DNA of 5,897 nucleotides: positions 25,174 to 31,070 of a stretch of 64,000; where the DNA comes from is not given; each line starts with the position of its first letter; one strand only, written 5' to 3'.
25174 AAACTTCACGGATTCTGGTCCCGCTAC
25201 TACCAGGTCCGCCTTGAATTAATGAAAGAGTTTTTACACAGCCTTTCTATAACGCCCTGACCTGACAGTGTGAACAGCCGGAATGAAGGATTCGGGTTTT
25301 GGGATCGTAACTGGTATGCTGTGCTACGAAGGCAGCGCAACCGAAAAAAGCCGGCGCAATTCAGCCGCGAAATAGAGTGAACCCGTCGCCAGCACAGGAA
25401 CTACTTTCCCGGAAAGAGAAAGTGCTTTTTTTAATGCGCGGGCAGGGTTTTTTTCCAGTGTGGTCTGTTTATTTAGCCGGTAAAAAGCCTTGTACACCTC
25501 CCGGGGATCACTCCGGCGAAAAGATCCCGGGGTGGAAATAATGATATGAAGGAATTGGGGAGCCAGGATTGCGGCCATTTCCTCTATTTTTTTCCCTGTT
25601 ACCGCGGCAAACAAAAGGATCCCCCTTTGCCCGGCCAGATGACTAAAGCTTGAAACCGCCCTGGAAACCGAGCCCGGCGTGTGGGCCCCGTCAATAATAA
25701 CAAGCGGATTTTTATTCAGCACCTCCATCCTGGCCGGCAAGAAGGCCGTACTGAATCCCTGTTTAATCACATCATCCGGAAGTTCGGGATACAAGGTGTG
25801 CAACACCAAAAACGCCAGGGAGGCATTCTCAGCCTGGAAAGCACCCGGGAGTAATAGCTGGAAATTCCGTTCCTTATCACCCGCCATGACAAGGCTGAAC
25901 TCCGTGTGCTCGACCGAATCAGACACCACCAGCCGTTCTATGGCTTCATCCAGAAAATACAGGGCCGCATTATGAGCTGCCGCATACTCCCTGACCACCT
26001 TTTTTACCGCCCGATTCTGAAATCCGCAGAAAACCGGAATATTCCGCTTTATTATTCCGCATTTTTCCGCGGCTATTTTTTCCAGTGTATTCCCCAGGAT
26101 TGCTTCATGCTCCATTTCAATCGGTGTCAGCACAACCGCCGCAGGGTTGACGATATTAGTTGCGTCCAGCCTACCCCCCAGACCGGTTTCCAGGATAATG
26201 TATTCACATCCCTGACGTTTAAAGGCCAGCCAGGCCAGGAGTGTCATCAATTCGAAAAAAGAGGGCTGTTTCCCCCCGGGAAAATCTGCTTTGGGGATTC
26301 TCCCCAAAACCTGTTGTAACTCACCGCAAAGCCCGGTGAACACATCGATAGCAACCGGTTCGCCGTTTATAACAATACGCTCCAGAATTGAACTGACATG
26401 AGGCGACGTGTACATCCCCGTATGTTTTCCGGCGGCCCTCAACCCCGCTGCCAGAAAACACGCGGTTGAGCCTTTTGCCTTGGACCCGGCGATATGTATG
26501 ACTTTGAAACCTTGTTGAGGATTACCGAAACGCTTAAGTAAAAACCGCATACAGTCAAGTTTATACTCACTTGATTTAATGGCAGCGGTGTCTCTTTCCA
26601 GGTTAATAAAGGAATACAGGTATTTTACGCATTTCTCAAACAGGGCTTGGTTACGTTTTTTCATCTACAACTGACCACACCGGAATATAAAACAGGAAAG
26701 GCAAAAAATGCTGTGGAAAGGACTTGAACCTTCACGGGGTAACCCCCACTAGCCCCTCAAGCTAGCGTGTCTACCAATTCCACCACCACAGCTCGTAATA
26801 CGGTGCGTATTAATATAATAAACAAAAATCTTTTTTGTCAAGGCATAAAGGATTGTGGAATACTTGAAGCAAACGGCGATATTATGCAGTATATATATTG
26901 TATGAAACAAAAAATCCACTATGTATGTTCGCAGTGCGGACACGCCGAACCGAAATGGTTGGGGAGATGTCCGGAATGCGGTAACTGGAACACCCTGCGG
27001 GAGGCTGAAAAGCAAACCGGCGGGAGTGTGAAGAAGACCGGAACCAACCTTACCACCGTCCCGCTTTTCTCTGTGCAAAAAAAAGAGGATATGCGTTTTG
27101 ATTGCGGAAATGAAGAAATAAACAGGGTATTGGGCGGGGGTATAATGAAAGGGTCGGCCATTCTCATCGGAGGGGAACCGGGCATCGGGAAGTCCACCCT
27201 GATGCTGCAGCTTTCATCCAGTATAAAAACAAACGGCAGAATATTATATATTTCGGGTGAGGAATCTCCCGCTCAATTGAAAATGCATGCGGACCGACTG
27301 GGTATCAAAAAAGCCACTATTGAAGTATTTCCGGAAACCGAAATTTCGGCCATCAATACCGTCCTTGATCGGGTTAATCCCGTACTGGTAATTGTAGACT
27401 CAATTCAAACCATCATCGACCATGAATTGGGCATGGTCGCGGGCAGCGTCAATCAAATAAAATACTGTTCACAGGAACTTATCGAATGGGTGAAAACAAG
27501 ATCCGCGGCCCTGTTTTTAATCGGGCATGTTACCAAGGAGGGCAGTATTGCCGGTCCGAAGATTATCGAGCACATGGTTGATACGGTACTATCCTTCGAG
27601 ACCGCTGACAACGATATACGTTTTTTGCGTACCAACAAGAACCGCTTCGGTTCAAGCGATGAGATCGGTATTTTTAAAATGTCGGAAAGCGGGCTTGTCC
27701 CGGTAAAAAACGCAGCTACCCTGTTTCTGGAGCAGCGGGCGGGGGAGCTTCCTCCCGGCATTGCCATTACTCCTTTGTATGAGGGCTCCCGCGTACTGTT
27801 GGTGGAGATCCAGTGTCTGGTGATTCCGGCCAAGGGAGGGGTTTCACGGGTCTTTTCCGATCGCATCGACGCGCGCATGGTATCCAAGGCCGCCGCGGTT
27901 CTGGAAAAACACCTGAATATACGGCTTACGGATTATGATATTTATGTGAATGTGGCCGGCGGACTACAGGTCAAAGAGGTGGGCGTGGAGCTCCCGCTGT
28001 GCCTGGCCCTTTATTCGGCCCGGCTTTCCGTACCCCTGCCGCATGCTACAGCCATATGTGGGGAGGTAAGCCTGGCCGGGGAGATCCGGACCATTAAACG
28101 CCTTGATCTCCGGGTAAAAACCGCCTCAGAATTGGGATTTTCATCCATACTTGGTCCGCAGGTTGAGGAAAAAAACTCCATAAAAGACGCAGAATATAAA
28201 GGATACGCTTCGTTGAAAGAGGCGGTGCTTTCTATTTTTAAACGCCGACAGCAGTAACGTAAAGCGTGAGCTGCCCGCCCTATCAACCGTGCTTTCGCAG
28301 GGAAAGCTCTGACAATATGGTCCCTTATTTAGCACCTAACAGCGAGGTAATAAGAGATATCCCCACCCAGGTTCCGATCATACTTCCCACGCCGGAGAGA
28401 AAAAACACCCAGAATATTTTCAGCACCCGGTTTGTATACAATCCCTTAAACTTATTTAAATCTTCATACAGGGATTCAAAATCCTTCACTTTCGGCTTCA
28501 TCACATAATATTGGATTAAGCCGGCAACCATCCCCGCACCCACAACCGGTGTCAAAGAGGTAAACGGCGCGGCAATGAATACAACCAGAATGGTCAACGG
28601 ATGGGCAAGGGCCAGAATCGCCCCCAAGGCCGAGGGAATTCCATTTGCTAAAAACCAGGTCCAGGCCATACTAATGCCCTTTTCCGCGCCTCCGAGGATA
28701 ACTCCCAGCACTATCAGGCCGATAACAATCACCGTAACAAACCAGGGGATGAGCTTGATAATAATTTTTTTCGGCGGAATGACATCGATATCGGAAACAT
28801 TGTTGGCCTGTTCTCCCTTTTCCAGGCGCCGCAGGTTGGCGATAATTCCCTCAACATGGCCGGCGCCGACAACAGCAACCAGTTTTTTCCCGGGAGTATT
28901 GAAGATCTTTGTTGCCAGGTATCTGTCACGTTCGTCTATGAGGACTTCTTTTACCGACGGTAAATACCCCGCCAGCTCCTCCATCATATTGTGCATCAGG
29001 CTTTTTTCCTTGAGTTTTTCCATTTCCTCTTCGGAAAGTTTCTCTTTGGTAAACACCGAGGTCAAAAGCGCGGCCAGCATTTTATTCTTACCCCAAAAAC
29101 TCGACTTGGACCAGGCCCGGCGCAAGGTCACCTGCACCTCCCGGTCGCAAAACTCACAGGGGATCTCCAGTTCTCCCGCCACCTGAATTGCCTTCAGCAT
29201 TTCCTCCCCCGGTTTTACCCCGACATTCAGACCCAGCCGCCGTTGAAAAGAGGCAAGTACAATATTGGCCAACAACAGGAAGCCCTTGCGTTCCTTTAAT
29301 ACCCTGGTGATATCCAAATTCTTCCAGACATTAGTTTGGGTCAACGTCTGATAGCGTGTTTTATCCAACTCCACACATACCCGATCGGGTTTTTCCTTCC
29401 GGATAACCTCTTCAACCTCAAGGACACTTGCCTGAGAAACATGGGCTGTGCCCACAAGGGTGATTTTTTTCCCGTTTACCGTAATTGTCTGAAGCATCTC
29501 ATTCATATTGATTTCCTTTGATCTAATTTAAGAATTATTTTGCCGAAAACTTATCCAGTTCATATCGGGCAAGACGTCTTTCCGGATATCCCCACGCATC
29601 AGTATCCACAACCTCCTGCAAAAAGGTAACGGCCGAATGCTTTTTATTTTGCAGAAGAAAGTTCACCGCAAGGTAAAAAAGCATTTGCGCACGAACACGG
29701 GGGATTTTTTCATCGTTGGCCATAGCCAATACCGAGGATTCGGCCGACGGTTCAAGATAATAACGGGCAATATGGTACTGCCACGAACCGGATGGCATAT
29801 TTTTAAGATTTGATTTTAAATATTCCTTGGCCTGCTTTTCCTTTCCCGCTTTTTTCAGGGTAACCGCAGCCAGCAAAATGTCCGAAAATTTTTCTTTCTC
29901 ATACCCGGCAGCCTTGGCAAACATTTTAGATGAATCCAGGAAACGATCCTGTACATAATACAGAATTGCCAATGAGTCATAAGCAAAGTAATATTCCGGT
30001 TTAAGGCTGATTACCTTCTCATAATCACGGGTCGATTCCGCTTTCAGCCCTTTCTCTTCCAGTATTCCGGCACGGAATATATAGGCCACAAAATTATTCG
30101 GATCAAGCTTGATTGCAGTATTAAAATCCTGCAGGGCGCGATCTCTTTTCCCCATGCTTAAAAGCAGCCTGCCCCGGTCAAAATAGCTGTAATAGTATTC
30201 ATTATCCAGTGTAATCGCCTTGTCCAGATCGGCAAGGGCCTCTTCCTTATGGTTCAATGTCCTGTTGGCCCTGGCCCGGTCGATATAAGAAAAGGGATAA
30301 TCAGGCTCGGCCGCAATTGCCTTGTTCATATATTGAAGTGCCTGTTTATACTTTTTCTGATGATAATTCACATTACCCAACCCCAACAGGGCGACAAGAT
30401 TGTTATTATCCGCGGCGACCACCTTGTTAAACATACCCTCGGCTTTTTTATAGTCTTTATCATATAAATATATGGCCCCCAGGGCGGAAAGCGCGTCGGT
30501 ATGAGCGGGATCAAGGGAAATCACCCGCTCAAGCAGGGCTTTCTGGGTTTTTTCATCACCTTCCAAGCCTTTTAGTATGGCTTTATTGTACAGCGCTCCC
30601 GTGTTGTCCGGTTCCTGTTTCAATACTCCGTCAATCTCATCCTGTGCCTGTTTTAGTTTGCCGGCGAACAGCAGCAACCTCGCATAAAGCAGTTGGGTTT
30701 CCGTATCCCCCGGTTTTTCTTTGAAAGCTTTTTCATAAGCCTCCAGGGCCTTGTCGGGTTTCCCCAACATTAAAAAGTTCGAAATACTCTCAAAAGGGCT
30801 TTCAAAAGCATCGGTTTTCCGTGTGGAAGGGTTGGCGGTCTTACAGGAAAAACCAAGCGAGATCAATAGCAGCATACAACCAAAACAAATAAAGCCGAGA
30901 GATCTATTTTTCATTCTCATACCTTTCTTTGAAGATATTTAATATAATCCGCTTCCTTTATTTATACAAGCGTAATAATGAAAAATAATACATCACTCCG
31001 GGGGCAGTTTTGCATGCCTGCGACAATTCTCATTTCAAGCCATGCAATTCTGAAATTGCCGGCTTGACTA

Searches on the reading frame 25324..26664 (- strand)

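Call 69: search_protein_families(library=pfam, proteins=[window:25324-26664:-], max_evalue=0.00001)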
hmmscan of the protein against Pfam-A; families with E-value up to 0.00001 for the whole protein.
window:25324-26664:- (446 aa): 2 families
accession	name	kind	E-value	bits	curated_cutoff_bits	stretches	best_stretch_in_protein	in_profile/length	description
PF02875.26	Mur_ligase_C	-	1.1e-11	46.1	28.4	1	312-429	2-126/127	Mur ligase, glutamate ligase domain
PF08245.18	Mur_ligase_M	-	9.3e-10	39.2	24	1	132-287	35-199/200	Mur ligase middle domain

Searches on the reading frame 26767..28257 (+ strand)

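Call 70: search_protein_families(library=pfam, proteins=[window:26767-28257:+], max_evalue=0.00001)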
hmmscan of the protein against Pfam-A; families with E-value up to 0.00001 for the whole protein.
window:26767-28257:+ (496 aa): 3 families
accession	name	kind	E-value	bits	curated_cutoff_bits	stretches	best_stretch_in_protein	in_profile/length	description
PF18073.7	Zn_ribbon_LapB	-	8.8e-13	48.1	25.7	1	52-79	1-28/28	Rubredoxin metal binding domain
PF06745.19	ATPase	-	9e-13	48.6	26.6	1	116-181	6-73/231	KaiC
PF13481.12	AAA_25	-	3.3e-09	37.1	27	1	110-259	14-194/195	AAA domain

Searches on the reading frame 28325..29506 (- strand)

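Call 70: search_protein_families(library=pfam, proteins=[window:28325-29506:-], max_evalue=0.00001)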
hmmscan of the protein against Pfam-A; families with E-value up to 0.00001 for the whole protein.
window:28325-29506:- (393 aa): 1 family
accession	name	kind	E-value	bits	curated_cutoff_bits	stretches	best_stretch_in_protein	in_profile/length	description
PF01963.22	TraB_PrgY_gumN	-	9e-34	118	26.8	1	5-230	2-256/263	TraB/PrgY/gumN family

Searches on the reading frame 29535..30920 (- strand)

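Call 70: search_protein_families(library=pfam, proteins=[window:29535-30920:-], max_evalue=0.00001)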
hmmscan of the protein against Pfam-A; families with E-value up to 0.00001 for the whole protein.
window:29535-30920:- (461 aa): 19 families
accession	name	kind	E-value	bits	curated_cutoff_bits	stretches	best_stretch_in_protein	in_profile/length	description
PF07719.23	TPR_2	-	1.1e-28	97.4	27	1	245-276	3-34/34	Tetratricopeptide repeat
PF14559.12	TPR_19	-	2.6e-25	88.9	25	2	50-106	2-58/68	Tetratricopeptide repeat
PF13181.12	TPR_8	-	4.8e-25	86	25.7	0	245-276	3-34/34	Tetratricopeptide repeat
PF00515.34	TPR_1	-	1.5e-24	85.2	27.8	1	244-276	2-34/34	Tetratricopeptide repeat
PF13431.12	TPR_17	-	7.3e-24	82.4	24.4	0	129-161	1-33/34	Tetratricopeptide repeat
PF13432.12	TPR_16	-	3.3e-21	75.8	32.7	0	247-297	1-51/65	Tetratricopeptide repeat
PF13428.12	TPR_14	-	9.7e-20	69.5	23.5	0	50-82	12-44/44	Tetratricopeptide repeat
PF23914.1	TPR_CcmH_CycH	-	4.1e-17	62.9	42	1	50-114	61-128/158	Cytochrome c-type biogenesis protein H TPR domain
PF13424.12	TPR_12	-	1.1e-15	58.1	30.1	1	144-204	6-74/77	Tetratricopeptide repeat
PF12895.13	ANAPC3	-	1.8e-14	54.2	27.2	0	155-234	3-81/82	Anaphase-promoting complex, cyclosome, subunit 3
PF25062.1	ARM_TT21_N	-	2.3e-14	54.1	40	1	108-218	101-211/222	Tetratricopeptide repeat protein 21 N-terminal ARM repeat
PF13414.12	TPR_11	-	1.5e-13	50.7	26.8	0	250-280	1-31/42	TPR repeat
PF13174.12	TPR_6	-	1.8e-13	50.6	26.3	0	177-207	2-32/33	Tetratricopeptide repeat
PF13371.12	TPR_9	-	2.2e-11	44.1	35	0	188-238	8-58/73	Tetratricopeptide repeat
PF13429.12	TPR_15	-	2.2e-07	31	26.2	0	48-95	223-270/280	Tetratricopeptide repeat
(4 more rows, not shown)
